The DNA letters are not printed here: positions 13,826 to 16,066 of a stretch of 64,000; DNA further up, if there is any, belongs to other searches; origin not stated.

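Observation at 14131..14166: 12-codon palindromic element in acs with the same stem as the ftsZ element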

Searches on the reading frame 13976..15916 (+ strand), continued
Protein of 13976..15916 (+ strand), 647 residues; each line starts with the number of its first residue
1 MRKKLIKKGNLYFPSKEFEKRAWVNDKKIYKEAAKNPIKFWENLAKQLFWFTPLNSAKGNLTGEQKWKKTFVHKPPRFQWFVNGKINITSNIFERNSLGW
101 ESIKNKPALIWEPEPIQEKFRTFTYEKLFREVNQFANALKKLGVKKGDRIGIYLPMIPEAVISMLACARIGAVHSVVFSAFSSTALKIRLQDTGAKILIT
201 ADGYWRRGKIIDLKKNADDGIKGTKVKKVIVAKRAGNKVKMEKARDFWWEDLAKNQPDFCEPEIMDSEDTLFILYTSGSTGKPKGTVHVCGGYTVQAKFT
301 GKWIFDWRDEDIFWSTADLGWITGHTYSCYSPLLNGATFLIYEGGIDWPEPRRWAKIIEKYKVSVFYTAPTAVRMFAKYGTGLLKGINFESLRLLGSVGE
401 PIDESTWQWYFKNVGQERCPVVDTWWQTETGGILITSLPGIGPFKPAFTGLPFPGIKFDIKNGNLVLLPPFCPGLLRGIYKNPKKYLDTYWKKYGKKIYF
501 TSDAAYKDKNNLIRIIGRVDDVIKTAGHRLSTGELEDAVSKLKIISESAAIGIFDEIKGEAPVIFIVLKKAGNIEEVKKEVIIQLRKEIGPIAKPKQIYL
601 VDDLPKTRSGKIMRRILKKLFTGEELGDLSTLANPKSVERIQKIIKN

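Call 61: search_solved_structures(query=window:13976-15916:+, max_evalue=1e-50, show_alignments=1)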
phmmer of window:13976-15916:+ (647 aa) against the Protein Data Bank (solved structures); distinct sequences matched with E-value up to 1e-50: 22.
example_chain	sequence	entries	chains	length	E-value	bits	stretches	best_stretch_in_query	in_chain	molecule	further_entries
2p2f_A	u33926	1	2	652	2.4e-167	561.3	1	29-641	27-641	Acetyl-coenzyme A synthetase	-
5jrh_A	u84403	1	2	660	2.5e-167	561.3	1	29-641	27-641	Acetyl-coenzyme A synthetase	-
2p2m_A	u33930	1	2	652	6.3e-167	560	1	29-641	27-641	Acetyl-coenzyme A synthetase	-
2p2b_A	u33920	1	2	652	8.5e-167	559.5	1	29-641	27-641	Acetyl-coenzyme A synthetase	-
2p2q_A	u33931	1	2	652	1.2e-166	559.1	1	29-641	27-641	Acetyl-coenzyme A synthetase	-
2p20_A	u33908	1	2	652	1.6e-166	558.7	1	29-641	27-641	Acetyl-coenzyme A synthetase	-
2p2j_A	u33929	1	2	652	1.6e-166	558.7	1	29-641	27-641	Acetyl-coenzyme A synthetase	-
1pg3_A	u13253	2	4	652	2.9e-166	557.8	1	29-641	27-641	acetyl-CoA synthetase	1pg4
7kdn_A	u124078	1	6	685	1.6e-161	542.1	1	25-642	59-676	Acetyl-coenzyme A synthetase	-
8rpk_A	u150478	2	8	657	2e-159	535.2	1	25-632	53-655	Acetate--CoA ligase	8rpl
7mmz_A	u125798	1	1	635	2.5e-157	528.2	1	72-645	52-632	Acetyl-coenzyme A synthetase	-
7kcp_A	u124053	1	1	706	7.1e-157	526.7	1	29-641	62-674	Acetyl-coenzyme A synthetase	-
7kq6_A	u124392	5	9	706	7.1e-157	526.7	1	29-641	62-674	Acetyl-coenzyme A synthetase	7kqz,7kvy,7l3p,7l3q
7kds_A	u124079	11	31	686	2.9e-152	511.5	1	27-641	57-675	Acetyl-coenzyme A synthetase 2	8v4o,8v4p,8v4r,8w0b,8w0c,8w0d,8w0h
8rwj_D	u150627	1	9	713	4.6e-152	510.8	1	27-641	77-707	Acetyl-coenzyme A synthetase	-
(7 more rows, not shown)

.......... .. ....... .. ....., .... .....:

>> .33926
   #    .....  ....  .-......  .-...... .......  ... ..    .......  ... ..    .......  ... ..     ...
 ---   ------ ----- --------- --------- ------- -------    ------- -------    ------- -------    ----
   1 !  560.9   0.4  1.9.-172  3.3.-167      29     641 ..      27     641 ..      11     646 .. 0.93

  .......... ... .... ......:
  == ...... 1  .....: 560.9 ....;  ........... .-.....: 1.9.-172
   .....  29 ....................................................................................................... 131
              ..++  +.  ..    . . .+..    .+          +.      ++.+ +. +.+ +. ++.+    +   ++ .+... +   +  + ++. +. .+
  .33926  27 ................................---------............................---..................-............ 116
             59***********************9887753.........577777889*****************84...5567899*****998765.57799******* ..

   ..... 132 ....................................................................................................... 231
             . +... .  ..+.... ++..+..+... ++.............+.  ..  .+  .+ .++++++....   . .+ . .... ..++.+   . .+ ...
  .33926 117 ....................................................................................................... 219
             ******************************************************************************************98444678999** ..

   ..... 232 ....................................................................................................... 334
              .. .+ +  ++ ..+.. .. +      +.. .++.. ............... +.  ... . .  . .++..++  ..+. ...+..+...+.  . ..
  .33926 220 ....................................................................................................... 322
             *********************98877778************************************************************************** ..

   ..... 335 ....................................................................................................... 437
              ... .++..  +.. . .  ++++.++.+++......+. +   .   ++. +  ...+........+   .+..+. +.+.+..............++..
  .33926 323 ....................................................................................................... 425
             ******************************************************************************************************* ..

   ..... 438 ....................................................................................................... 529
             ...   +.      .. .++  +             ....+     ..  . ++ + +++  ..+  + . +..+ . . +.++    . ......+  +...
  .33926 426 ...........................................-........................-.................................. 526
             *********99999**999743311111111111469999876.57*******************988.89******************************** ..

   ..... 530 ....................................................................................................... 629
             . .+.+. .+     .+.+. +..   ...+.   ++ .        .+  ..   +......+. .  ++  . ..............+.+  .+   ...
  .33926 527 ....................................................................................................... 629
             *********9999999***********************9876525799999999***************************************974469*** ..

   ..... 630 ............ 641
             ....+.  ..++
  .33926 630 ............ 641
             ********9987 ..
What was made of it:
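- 13976..15919 (+): Host gene acs (AMP-forming acetate-CoA ligase). The insert is residues 52-64 counted from the ATG at 13976. E = 2e-167 to Salmonella Acs 2p2f (call 61).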

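Call 71: predict_structure(alignment_id=A3)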
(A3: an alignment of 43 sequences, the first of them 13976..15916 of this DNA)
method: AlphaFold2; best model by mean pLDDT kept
length: 647 residues; sequences in the alignment: 43
mean_pLDDT: 73.9   pTM: 0.73
mean pLDDT of the five models: 73.9, 69.0, 68.2, 66.9, 64.4
residues with pLDDT >= 90: 162; 70-90: 232; 50-70: 167; < 50: 86
segments of 3 or more residues with pLDDT < 50: 1-8, 10-15, 17-25, 278-280, 427-452, 476-481, 508-512, 515-529, 556-559
pLDDT, mean of each block of 10 residues (from residue 1): 45 46 50 74 83 58 58 66 87 93 96 83 98 98 95 91 97 79 82 92 81 92 96 91 95 95 89 64 67 81 79 84 77 94 64 82 84 68 72 72 63 74 52 38 34 58 65 49 56 64 52 44 36 75 88 59 86 87 76 76 75 79 71 70 81
secondary structure, 60 per line:
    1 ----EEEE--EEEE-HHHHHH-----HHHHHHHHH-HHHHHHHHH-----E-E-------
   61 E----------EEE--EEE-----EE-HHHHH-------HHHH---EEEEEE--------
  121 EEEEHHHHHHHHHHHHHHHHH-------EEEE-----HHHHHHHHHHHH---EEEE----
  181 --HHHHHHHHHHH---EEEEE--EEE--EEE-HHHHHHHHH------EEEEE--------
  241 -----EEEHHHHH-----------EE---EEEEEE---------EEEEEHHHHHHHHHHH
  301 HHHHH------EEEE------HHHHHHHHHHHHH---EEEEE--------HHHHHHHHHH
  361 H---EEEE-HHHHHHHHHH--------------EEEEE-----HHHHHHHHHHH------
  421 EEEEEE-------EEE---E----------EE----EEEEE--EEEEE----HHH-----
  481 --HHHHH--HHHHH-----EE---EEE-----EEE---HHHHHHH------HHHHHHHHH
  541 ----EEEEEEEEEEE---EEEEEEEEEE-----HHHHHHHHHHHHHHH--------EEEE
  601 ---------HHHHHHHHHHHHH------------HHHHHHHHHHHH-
elements in order (helices of 4 or more, strands of 3 or more residues): E5-8 E11-14 H16-21 H27-35 H37-45 E72-74 E77-79 H88-92 H100-103 E107-112 E121-124 H125-141 E149-152 H158-169 E173-176 H183-193 E197-201 E204-206 E209-211 H213-221 E228-232 E246-248 H249-253 E270-275 E285-289 H290-305 E312-315 H322-334 E338-342 H351-361 E365-368 H370-379 E394-398 H404-414 E421-426 E434-436 E457-461 E464-468 H483-487 H490-494 E505-507 E513-515 H519-525 H532-540 E545-555 E559-568 H574-588 E597-600 H610-622 H635-646
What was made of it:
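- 13976..15919 (+): AF2 model: insert is coil, block pLDDT 58 (call 71).
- The AF2 model shows the insert as coil with block pLDDT 58, between blocks of 83 and 87-96 (call 71). The model shows a low-confidence coil (call 71).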
